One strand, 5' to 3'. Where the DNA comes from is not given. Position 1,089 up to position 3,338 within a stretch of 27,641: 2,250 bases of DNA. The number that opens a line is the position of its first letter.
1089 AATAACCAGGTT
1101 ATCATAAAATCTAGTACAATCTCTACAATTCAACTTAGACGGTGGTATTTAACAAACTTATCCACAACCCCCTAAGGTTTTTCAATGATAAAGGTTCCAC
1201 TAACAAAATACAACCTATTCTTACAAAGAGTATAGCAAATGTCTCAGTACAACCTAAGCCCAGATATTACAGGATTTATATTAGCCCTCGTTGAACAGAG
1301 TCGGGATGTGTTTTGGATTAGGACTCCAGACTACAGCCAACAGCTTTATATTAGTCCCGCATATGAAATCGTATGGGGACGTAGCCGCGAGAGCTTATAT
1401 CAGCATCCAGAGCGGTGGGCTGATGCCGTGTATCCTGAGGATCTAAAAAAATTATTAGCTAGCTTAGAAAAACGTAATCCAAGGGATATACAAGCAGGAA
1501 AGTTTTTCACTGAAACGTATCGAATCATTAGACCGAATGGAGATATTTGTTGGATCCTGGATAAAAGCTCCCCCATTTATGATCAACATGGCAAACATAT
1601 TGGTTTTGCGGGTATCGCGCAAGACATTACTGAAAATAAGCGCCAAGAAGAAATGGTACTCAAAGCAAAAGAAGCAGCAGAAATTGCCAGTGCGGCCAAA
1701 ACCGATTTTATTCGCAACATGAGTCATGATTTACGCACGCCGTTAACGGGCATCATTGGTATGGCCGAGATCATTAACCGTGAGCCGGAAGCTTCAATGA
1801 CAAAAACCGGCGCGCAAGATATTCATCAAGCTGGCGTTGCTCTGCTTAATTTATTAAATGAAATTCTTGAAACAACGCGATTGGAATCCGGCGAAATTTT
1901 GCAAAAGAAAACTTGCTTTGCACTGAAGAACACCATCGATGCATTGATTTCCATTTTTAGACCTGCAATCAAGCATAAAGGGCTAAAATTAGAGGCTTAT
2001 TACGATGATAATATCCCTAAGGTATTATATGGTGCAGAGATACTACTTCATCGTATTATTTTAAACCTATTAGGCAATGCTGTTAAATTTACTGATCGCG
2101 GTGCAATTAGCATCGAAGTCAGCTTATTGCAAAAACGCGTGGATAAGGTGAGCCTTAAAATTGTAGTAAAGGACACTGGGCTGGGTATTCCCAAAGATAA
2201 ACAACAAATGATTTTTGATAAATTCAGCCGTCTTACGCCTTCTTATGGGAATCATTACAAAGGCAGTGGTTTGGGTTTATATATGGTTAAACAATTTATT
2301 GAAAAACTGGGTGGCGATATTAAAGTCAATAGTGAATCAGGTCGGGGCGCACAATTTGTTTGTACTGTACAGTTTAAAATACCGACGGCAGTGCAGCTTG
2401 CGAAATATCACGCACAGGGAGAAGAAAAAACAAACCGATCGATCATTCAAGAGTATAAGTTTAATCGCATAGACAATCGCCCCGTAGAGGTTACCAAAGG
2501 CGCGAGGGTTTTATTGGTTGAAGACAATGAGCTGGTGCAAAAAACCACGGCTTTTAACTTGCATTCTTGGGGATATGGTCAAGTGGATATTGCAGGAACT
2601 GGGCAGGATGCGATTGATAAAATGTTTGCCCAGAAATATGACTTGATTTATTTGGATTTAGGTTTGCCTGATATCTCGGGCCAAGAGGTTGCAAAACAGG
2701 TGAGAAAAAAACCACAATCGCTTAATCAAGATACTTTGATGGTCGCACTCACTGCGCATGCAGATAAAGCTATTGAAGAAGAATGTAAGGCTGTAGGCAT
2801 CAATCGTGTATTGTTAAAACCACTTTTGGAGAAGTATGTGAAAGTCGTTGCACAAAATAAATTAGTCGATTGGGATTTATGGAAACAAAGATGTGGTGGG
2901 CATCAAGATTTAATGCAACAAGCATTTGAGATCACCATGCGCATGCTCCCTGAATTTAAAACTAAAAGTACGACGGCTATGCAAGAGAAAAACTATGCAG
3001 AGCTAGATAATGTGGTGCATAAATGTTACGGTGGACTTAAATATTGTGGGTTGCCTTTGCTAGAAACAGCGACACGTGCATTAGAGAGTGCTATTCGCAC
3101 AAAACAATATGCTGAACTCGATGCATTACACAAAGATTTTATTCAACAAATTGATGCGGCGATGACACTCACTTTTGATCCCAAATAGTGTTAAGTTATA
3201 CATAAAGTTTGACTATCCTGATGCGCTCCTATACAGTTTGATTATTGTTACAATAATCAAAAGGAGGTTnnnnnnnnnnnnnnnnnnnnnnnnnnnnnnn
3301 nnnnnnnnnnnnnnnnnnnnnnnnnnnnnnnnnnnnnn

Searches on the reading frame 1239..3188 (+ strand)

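Call 6: search_protein_families(library=pfam, proteins=[window:1239-3188:+])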
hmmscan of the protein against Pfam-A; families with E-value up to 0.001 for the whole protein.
window:1239-3188:+ (649 aa): 6 families
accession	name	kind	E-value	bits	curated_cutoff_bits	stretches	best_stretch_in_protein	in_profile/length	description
PF02518.31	HATPase_c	-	7.9e-27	94.3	26.4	1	266-379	2-109/111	Histidine kinase-, DNA gyrase B-, and HSP90-like ATPase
PF00072.30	Response_reg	-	6.3e-18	65.4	30.2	1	424-529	1-101/111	Response regulator receiver domain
PF08447.18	PAS_3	-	1.7e-16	60.7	25.6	1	36-127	2-89/89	PAS fold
PF00512.31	HisKA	-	5.9e-15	55.5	26.9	1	153-218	1-66/66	His Kinase A (phospho-acceptor) domain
PF13426.13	PAS_9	-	7.5e-06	26.6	27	1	81-132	58-103/103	PAS domain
PF08448.16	PAS_4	-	0.00025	21.7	23.1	1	36-135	18-110/110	PAS fold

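Call 7: search_protein_families(library=ncbifam, proteins=[window:1239-3188:+])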
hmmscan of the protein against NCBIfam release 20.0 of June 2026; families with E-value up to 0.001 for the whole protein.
window:1239-3188:+ (649 aa): 134 families (the best 25 are shown)
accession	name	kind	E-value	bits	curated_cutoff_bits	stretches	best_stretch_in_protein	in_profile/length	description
NF008318.0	PRK11107.1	equivalog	1.5e-82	278.1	890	2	143-391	282-530/920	two-component sensor histidine kinase BarA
TIGR02956.1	TMAO_torS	equivalog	2e-74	251.3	676.5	1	142-542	452-820/967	TMAO reductase system sensor histidine kinase/response regulator TorS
NF008302.0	PRK11091.1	equivalog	2.4e-73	247.6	838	1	16-542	159-643/779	aerobic respiration two-component sensor histidine kinase ArcB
NF041947.1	LuxQ_Vibrio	equivalog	2.5e-73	247.3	1200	1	125-534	443-831/843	quorum-sensing autoinducer 2 sensor kinase/phosphatase LuxQ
NF045901.1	HisKinLetSLeg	equivalog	6.6e-70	236.2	1650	2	137-388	277-527/906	two-component system sensor histidine kinase LetS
NF011874.0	PRK15347.1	equivalog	4.8e-65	220.1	852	2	140-380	384-615/921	two component system sensor kinase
NF008099.0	PRK10841.1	equivalog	1.1e-53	182.2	920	2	129-378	445-689/949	two-component system sensor histidine kinase RcsC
NF047874.1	MASE3_PAS_HK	subfamily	3.6e-50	171.4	560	1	90-393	337-636/655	MASE3 domain-containing sensor histidine kinase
NF038297.2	hybrid_HK_HrmK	equivalog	2.3e-49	168.6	725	1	145-536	226-603/607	hybrid histidine kinase/response regulator HrmK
NF008543.0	PRK11466.1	equivalog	2.4e-47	161.4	982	1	142-496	432-756/914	TMAO reductase system sensor histidine kinase/response regulator TorS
NF041832.1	near_NosP_CTERM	subfamily_domain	5.1e-46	157.4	400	1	148-534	1-362/370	NahK/ErcS family hybrid sensor histidine kinase/response regulator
NF046044.1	PnpS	equivalog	4.1e-45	154.5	400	1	130-376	144-388/390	two-component system histidine kinase PnpS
NF047465.1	hybrid_HK_LvrA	exception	2.5e-44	151.5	1200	1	152-540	200-582/819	hybrid histidine kinase/response regulator LvrA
NF007420.1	PRK09959.1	equivalog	4.9e-40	137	1995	1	127-535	685-1067/1197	acid-sensing system histidine kinase EvgS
TIGR02966.1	phoR_proteo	equivalog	7e-38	130.5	334.2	1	151-376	111-332/333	phosphate regulon sensor histidine kinase PhoR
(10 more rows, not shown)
